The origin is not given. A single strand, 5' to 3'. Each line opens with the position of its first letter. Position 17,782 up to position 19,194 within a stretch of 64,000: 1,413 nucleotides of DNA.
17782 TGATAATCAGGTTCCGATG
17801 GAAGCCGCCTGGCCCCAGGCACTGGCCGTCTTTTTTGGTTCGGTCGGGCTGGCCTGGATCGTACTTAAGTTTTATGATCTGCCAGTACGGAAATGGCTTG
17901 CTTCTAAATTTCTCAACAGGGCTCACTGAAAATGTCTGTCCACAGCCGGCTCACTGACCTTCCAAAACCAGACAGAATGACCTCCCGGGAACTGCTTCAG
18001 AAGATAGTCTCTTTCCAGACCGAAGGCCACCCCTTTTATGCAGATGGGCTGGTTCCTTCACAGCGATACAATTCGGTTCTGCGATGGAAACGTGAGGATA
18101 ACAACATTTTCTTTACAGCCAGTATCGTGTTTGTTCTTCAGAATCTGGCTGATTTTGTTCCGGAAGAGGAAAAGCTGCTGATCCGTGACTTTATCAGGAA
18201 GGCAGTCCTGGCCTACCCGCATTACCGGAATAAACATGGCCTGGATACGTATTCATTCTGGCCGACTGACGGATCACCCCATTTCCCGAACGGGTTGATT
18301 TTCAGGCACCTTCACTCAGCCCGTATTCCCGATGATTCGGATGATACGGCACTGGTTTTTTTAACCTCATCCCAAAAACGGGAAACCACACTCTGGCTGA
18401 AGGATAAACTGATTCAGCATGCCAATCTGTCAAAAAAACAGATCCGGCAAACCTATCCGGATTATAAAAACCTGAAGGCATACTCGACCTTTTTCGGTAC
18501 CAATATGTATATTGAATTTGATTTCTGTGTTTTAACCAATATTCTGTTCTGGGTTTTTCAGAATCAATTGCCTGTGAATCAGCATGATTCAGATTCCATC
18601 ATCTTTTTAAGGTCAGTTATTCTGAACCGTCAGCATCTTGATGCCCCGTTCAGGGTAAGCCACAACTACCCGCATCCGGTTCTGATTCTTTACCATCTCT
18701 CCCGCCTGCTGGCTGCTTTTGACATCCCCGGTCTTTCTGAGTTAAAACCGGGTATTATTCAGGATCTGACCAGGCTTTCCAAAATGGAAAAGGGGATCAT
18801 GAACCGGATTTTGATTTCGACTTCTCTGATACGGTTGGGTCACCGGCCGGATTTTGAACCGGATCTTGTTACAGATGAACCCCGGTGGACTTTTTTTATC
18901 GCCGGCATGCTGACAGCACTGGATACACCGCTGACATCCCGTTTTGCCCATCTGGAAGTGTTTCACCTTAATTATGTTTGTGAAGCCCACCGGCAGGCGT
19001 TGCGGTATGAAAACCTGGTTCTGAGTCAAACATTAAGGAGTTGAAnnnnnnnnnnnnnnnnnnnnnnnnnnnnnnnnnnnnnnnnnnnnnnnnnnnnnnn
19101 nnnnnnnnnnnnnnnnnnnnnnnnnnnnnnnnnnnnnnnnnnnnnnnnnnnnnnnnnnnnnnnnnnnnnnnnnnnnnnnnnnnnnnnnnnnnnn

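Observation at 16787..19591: Tightly coupled three-gene operon: membrane acyltransferase-3, unknown protein with DxDDTA motif, GNAT acetyltransferase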

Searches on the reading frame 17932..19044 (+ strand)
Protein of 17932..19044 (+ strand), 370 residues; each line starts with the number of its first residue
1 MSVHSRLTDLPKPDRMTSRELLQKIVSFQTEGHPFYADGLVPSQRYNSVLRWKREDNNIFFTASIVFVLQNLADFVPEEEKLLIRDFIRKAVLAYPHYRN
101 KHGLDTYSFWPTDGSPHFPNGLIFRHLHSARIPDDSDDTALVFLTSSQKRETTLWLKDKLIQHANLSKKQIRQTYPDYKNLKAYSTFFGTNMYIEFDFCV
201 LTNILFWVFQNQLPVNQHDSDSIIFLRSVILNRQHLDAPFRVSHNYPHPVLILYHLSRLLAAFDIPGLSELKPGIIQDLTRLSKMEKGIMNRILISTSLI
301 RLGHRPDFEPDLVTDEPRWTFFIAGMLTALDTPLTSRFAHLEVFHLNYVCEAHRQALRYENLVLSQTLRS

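Call 7: search_protein_families(library=pfam, proteins=[window:17932-19044:+], max_evalue=0.1)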
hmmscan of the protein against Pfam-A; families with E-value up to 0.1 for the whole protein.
window:17932-19044:+ (370 aa): 0 families

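Call 8: search_protein_families(library=ncbifam, proteins=[window:17932-19044:+], max_evalue=1)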
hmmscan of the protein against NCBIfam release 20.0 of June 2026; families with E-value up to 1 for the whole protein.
window:17932-19044:+ (370 aa): 0 families

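Call 9: search_solved_structures(query=window:17932-19044:+, max_evalue=10, show_alignments=2)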
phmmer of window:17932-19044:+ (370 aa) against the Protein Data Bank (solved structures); distinct sequences matched with E-value up to 10: 1.
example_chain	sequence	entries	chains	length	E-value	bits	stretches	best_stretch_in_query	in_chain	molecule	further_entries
4ew5_A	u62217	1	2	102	0.2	14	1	252-321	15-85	CigR Protein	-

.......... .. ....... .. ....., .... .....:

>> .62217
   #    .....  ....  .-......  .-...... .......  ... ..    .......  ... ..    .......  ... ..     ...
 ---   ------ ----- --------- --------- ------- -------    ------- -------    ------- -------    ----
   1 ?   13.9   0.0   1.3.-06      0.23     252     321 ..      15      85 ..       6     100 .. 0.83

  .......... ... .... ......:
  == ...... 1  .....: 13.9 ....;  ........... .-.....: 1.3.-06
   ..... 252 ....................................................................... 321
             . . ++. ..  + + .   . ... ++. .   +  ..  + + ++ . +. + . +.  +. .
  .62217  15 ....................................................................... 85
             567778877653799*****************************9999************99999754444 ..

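Call 10: find_homologous_proteins(query=window:17932-19041:+, max_evalue=0.001)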
Query window:17932-19041:+ (370 aa): 403 proteins with E <= 0.001 among 2231 candidates; the best 120 are listed.
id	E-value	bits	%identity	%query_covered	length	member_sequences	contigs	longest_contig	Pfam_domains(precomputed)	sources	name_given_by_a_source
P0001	3.3e-237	805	95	100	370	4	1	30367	-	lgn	-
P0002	4.8e-210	715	87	97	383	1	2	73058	-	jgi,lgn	-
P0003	1.7e-127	444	57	94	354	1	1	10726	-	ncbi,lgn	-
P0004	3.9e-127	443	57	94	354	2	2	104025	-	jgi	jgi:hypothetical protein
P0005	5.5e-127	442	59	91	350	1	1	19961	-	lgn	-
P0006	6.8e-127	442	56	95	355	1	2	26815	-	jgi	jgi:hypothetical protein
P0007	6.9e-127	442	56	95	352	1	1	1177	-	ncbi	-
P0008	1.7e-126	440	57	94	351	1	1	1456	-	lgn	-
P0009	1.9e-126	440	57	95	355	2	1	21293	-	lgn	-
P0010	3.4e-125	436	56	95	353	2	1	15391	-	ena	-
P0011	2.7e-124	433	56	94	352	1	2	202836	-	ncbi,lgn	ncbi:MAG: hypothetical protein AB7G44_02190 [Bacteroidia bacterium]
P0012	5.8e-123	429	55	95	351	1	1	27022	-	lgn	-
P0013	5.8e-123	429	55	95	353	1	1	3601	-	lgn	-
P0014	9.1e-123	428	55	95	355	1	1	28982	-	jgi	jgi:hypothetical protein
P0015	1.2e-122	428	57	95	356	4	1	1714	-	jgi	-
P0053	2.5e-97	345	45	94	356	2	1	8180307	-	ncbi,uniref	ncbi:hypothetical protein [Runella sp.]|uniref:hypothetical protein n=1 Tax=Runella sp. TaxID=196088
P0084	8.4e-95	336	45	94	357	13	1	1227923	-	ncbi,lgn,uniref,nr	ncbi:hypothetical protein GVN20_01790 [Runella sp. CRIBMP]|uniref:hypothetical protein n=1 Tax=Runel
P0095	6.8e-94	333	46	94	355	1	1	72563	-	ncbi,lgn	-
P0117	2.3e-92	328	45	94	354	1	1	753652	-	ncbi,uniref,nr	ncbi:hypothetical protein GO755_11590 [Spirosoma sp. HMF4905]|uniref:Uncharacterized protein n=1 Tax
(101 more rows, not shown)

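Call 14: search_solved_structures(query=A1, max_evalue=10, show_alignments=3)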
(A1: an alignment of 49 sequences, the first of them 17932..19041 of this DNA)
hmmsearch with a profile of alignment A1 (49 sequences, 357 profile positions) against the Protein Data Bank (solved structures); distinct sequences matched with E-value up to 10: 1.
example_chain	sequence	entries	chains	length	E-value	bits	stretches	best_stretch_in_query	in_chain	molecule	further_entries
2k7r_A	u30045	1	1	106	0.37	13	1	252-301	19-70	Primosomal protein dnaI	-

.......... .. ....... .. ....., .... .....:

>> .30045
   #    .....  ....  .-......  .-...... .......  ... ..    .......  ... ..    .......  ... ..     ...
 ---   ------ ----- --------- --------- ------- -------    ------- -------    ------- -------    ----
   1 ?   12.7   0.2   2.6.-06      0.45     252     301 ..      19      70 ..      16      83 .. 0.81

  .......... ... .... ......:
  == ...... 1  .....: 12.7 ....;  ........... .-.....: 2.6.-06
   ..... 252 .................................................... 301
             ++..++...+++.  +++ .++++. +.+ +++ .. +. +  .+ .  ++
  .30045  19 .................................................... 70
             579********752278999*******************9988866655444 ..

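Call 15: find_encoding_contigs(protein=P0001, flank=6000, max_places=3)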
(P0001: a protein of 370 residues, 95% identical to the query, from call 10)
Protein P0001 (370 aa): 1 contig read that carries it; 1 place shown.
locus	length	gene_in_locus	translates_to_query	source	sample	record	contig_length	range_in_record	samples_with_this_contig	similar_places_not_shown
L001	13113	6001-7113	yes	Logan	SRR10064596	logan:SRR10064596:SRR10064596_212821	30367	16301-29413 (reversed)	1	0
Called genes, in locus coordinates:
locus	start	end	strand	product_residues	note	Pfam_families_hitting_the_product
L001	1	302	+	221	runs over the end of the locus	-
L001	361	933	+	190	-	PF01551:Peptidase_M23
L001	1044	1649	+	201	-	PF00797:Acetyltransf_2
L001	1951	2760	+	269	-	PF02535:Zip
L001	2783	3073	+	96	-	PF07045:DUF1330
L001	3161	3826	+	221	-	PF14329:DUF4386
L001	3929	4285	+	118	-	-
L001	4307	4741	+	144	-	PF07366:SnoaL, PF12680:SnoaL_2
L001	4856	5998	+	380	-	PF01757:Acyl_transf_3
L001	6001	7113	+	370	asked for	-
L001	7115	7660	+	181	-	PF13302:Acetyltransf_3, PF00583:Acetyltransf_1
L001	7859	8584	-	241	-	PF06736:TMEM175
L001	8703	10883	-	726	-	PF01642:MM_CoA_mutase, PF02310:B12-binding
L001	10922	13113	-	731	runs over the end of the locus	PF01642:MM_CoA_mutase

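Call 16: find_encoding_contigs(protein=P0004, flank=6000, max_places=3)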
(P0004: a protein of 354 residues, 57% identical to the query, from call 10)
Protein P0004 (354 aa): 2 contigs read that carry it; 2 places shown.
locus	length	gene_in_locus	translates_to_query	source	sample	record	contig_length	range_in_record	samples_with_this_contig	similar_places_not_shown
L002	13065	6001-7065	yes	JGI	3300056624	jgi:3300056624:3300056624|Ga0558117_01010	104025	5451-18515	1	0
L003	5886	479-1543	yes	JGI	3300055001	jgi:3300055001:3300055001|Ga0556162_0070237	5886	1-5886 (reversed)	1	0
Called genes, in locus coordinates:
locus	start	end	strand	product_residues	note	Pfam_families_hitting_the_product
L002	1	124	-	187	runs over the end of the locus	-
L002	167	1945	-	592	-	PF00501:AMP-binding, PF23562:AMP-binding_C_3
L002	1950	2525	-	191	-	PF00857:Isochorismatase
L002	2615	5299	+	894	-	PF13116:YhdP (weak)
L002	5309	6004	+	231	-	PF02146:SIR2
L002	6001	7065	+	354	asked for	-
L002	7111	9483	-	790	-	PF03477:ATP-cone, PF00317:Ribonuc_red_lgN, PF02867:Ribonuc_red_lgC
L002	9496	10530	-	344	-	PF00268:Ribonuc_red_sm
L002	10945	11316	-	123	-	-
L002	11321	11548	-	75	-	PF09527:ATPase_gene1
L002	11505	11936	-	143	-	PF04519:Bactofilin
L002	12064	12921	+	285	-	PF13505:OMP_b-brl, PF19573:DUF6089, PF11383:DUF3187 (faint)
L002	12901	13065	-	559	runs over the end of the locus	PF05195:AMP_N, PF00557:Peptidase_M24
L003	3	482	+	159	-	?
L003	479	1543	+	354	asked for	-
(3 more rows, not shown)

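Call 17: find_encoding_contigs(protein=P0053, flank=6000, max_places=3)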
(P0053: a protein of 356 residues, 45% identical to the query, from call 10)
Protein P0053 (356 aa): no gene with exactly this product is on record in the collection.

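Call 18: find_encoding_contigs(protein=P0002, flank=5000, max_places=2)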
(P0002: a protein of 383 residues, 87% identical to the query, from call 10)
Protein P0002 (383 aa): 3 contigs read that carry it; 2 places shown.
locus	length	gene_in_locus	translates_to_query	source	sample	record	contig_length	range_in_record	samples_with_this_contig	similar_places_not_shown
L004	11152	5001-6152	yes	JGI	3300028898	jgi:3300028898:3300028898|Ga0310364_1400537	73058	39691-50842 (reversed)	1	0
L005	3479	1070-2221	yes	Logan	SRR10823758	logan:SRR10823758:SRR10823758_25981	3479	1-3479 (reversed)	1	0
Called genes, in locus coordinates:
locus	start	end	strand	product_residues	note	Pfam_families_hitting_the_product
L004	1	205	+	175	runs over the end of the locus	-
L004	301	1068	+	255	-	PF00797:Acetyltransf_2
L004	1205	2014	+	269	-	PF02535:Zip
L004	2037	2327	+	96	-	PF07045:DUF1330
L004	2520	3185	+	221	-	PF14329:DUF4386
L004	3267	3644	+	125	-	-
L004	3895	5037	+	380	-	PF01757:Acyl_transf_3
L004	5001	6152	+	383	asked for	-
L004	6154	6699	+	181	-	PF00583:Acetyltransf_1, PF13302:Acetyltransf_3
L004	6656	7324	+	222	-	PF01551:Peptidase_M23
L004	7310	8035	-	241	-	PF06736:TMEM175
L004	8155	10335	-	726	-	PF01642:MM_CoA_mutase, PF02310:B12-binding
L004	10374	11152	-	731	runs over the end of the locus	PF01642:MM_CoA_mutase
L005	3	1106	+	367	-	?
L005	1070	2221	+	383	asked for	-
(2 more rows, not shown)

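Call 19: find_encoding_contigs(protein=P0084, flank=5000, max_places=2)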
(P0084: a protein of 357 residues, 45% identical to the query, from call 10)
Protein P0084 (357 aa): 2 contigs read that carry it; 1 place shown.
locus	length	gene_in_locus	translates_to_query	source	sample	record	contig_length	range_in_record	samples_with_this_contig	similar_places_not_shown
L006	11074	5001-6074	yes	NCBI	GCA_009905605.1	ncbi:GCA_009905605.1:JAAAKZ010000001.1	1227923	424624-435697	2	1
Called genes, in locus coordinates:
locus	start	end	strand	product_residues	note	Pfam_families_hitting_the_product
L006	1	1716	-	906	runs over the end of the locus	PF13407:Peripla_BP_4, PF00512:HisKA, PF02518:HATPase_c, PF00072:Response_reg, PF12833:HTH_18, PF00165:HTH_AraC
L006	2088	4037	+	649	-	-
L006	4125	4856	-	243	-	PF13505:OMP_b-brl (weak)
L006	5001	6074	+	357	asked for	-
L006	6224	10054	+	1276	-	PF14100:DUF6807, PF23500:DUF7133, PF13646:HEAT_2 (faint), PF00034:Cytochrom_C (faint)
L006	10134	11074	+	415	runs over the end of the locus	PF00270:DEAD, PF04851:ResIII, PF00271:Helicase_C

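Call 20: find_encoding_contigs(protein=P0117, flank=5000, max_places=2)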
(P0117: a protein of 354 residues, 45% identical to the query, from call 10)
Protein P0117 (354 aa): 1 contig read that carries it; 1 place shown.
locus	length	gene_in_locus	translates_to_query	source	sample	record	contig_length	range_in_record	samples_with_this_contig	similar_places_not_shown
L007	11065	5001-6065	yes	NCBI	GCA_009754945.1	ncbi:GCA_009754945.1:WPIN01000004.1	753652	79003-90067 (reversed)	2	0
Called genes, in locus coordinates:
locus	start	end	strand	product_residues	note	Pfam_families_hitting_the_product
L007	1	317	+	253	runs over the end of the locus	PF12099:DUF3575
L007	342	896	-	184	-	-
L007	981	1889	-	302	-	PF18030:Rimk_N, PF14397:ATPgrasp_ST (faint), PF02655:ATP-grasp_3, PF08443:RimK, PF02955:GSH-S_ATP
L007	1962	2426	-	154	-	PF05618:RimB-like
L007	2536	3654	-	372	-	PF13177:DNA_pol3_delta2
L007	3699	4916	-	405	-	PF13562:NTP_transf_4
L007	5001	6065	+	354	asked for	-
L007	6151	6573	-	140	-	-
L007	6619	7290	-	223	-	-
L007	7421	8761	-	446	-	PF00206:Lyase_1, PF08328:ASL_C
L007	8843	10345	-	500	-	PF06727:DUF1207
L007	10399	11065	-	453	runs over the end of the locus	PF01546:Peptidase_M20, PF07687:M20_dimer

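Call 21: find_encoding_contigs(protein=P0095, flank=5000, max_places=2)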
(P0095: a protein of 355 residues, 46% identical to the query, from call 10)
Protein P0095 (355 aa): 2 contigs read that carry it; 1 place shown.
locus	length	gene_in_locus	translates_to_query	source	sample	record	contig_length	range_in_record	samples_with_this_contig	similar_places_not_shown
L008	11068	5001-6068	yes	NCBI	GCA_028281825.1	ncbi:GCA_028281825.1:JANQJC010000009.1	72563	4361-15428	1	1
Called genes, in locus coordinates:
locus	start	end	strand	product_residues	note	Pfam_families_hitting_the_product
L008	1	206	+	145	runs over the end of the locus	-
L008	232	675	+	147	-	-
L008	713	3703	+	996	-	PF22643:NagA_N (faint), PF01979:Amidohydro_1, PF07969:Amidohydro_3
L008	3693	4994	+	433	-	PF07969:Amidohydro_3 (faint), PF01979:Amidohydro_1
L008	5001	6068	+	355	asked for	-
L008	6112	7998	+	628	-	PF02129:Peptidase_S15, PF08530:PepX_C, PF18962:Por_Secre_tail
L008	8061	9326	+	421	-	PF07224:Chlorophyllase, PF07859:Abhydrolase_3 (weak), PF18962:Por_Secre_tail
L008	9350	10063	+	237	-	PF02585:PIG-L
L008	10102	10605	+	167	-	PF00156:Pribosyltran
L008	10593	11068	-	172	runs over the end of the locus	PF13238:AAA_18, PF13671:AAA_33 (weak), PF01202:SKI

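Call 23: predict_structure(alignment_id=A1)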
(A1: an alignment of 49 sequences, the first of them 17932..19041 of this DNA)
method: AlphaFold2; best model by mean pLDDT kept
length: 370 residues; sequences in the alignment: 49
mean_pLDDT: 88.6   pTM: 0.89
mean pLDDT of the five models: 88.6, 88.6, 87.7, 86.7, 80.7
residues with pLDDT >= 90: 245; 70-90: 78; 50-70: 43; < 50: 4
segments of 3 or more residues with pLDDT < 50: none
pLDDT, mean of each block of 10 residues (from residue 1): 55 80 97 91 92 90 98 97 98 91 77 63 55 78 94 92 90 90 82 78 97 97 98 96 92 98 98 98 95 98 94 79 79 84 92 97 95
secondary structure, 60 per line:
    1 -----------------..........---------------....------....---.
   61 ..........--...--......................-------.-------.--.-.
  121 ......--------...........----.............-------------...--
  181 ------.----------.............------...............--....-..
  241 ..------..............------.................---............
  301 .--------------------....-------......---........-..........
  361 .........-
elements in order: H18-27 E43-46 E53-56 H60-70 H78-98 H120-126 H136-145 H150-162 H198-210 H217-231 H234-237 H239-242 H249-262 H269-285 H289-301 E322-325 H333-338 E345-349 H351-369

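Call 27: fold_search(model_id=the predicted structure, library=pdb)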
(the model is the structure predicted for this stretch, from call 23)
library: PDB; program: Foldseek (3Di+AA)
matches with E <= 10: 354; with E <= 0.001: 9
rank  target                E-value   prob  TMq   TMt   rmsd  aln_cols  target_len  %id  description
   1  9m7f_B                1.8e-08  1.00  0.64  0.47   4.3       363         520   15  Crystal structure of AsDMS D333N mutant in complex with farnesyl pyrophosphate (released 2025-09-10)
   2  9m7f_A                4.2e-08  1.00  0.64  0.48   4.3       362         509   16  Crystal structure of AsDMS D333N mutant in complex with farnesyl pyrophosphate (released 2025-09-10)
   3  9mlo_A                4.4e-08  1.00  0.61  0.46   4.7       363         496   15  Drimenol Synthase - Farnesyl Thiol Complex (released 2025-07-16)
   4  9mhs_B                5.4e-08  1.00  0.65  0.49   4.1       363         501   16  Drimenol synthase (released 2025-07-16)
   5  9m7e_B                5.9e-08  1.00  0.64  0.48   4.3       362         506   15  Crystal structure of AsDMS D333N mutant in complex with drimenyl phosphate (released 2025-09-10)
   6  9mhs_A                7.6e-08  1.00  0.64  0.50   4.2       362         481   16  Drimenol synthase (released 2025-07-16)
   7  9m7d_A                7.9e-08  1.00  0.64  0.47   4.2       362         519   17  Crystal structure of AsDMS D333N mutant (released 2025-09-10)
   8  9m7d_B                9.6e-08  1.00  0.64  0.47   4.4       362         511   16  Crystal structure of AsDMS D333N mutant (released 2025-09-10)
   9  9mlo_B                9.6e-08  1.00  0.61  0.47   5.2       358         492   16  Drimenol Synthase - Farnesyl Thiol Complex (released 2025-07-16)
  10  8zgv                  4.6e-03  1.00  0.42  0.34  11.0       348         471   13  Drimenyl diphosphate synthase SsDMS_F248A&D303E from Streptomyces showdoensis in complex with farnesyl diphosphate (FPP) (released 2025-05-21)
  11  7xru                  9.0e-03  1.00  0.43  0.33  10.7       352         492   11  Drimenyl diphosphate synthase D303E from Streptomyces showdoensis in complex with 2-fluorofarnesyl diphosphate (2F-FPP)  (released 2023-03-15)
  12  5hcc_A                1.2e-02  0.97  0.38  0.18  11.9       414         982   11  Ternary complex of human Complement C5 with Ornithodoros moubata OmCI and Dermacentor andersoni RaCI3. (released 2016-03-30)
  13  5i5k_A                1.3e-02  0.97  0.35  0.10  12.8       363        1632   11  Structure of complement C5 in complex with eculizumab (released 2016-03-16)
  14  6h03_A                1.4e-02  0.98  0.36  0.14  10.0       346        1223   12  OPEN CONFORMATION OF THE MEMBRANE ATTACK COMPLEX (released 2018-12-19)
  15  7ad6_A                1.5e-02  0.96  0.35  0.16  12.7       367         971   12  Crystal structure of human complement C5 in complex with the K92 bovine knob domain peptide. (released 2021-03-10)
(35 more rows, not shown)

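Call 28: search_protein_representatives(alignment_id=A1)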
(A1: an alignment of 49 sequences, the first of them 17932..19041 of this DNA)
Query: 49 sequences, 357 profile positions. Proteins with E-value up to 0.001 (for the whole library): 476; up to 1e-10: 397; up to 1e-30: 303. The best 150 are listed.
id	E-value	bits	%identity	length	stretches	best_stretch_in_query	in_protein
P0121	1.2e-171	587.0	-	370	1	5-356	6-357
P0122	1.3e-131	455.3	-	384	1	3-353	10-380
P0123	3.8e-129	447.2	-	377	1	6-355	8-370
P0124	5.5e-126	436.8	-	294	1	66-355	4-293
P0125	1.4e-124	432.2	-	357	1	4-354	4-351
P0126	4.6e-124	430.5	-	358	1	4-356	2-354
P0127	5.8e-123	426.8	-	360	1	4-355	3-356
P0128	2.6e-122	424.7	-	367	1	4-354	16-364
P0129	1.0e-120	419.5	-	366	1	3-355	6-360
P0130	4.2e-119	414.1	-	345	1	6-352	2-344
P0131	6.0e-117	407.1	-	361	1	2-355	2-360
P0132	2.9e-116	404.8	-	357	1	2-353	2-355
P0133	9.4e-115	399.8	-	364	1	4-354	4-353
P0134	9.8e-115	399.8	-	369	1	4-354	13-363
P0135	6.0e-114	397.2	-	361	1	4-356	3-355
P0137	7.2e-114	396.9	-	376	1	4-354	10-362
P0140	9.5e-113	393.3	-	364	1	7-353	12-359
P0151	1.6e-103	362.9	-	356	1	3-354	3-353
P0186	6.7e-89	314.8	-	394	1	4-355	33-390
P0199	1.9e-84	300.2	-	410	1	5-354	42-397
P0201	3.2e-84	299.4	-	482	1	4-356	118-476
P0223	5.6e-80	285.4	-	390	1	4-355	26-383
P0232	2.2e-79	283.5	-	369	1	2-356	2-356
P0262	8.1e-72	258.6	-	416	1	4-356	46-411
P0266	1.2e-70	254.8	-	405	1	4-352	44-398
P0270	7.0e-70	252.2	-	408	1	4-355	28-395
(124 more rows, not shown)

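Call 39: search_protein_families(library=pfam, proteins=[P0201, P0262, P0270, P0199, P0266], max_evalue=1)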
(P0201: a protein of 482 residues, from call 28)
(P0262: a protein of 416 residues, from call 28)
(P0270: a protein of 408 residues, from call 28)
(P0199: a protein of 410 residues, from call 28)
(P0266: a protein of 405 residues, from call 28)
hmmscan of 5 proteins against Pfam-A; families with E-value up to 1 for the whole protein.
P0201 (482 aa): 0 families

P0262 (416 aa): 0 families

P0270 (408 aa): 1 family
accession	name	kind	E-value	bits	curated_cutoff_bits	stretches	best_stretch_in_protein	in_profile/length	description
PF24137.2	DA_N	-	0.16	12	27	1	96-160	21-86/219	Diels-Alderase N-terminal domain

P0199 (410 aa): 1 family
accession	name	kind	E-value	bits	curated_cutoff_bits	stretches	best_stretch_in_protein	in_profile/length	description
PF13542.12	HTH_Tnp_ISL3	-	0.23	11.4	27.4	0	149-182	4-37/51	Helix-turn-helix domain of transposase family ISL3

P0266 (405 aa): 0 families
